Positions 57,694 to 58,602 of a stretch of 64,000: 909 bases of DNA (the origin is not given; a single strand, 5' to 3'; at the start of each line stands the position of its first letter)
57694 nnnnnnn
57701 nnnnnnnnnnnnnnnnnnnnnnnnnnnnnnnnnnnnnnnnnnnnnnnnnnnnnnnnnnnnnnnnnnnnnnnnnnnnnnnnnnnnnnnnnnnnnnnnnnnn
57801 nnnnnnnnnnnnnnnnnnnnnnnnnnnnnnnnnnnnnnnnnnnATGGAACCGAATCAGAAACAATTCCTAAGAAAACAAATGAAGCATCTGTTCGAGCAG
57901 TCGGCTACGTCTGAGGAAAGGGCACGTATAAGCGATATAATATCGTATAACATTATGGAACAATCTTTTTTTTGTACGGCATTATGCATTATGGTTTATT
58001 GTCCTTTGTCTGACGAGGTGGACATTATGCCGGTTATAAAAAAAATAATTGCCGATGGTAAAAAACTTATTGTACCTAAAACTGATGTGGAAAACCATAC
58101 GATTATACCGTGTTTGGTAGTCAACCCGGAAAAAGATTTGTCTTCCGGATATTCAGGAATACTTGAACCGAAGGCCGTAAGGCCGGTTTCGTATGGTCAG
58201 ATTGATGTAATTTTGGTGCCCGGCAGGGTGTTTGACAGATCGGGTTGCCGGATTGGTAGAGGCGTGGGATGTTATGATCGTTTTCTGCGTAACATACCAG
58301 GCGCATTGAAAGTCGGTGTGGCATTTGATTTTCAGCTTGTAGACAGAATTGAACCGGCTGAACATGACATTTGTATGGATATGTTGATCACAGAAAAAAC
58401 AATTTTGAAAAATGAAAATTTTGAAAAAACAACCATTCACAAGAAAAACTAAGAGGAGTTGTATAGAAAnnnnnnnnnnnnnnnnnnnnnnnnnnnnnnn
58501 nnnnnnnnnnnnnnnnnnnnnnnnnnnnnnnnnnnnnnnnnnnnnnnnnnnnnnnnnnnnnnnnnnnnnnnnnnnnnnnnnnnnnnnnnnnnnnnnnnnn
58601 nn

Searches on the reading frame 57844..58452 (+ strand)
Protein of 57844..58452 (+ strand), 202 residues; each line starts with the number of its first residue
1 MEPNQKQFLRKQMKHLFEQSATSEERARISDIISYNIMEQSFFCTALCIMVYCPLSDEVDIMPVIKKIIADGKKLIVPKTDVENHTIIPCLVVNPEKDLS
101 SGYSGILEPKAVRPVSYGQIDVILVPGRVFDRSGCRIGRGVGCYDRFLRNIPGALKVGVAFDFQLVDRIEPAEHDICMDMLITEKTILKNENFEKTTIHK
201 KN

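Call 67: search_protein_families(library=ncbifam, proteins=[window:57844-58452:+], max_evalue=0.00001)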
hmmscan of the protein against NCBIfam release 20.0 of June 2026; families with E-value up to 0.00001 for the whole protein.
window:57844-58452:+ (202 aa): 2 families
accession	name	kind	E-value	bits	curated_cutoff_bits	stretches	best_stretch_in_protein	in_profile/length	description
TIGR02727.1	MTHFS_bact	equivalog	3.4e-43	147.7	84.9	1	6-184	1-182/182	5-formyltetrahydrofolate cyclo-ligase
NF007661.0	PRK10333.1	equivalog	1.4e-15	57.6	343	1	7-186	12-194/198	5-formyltetrahydrofolate cyclo-ligase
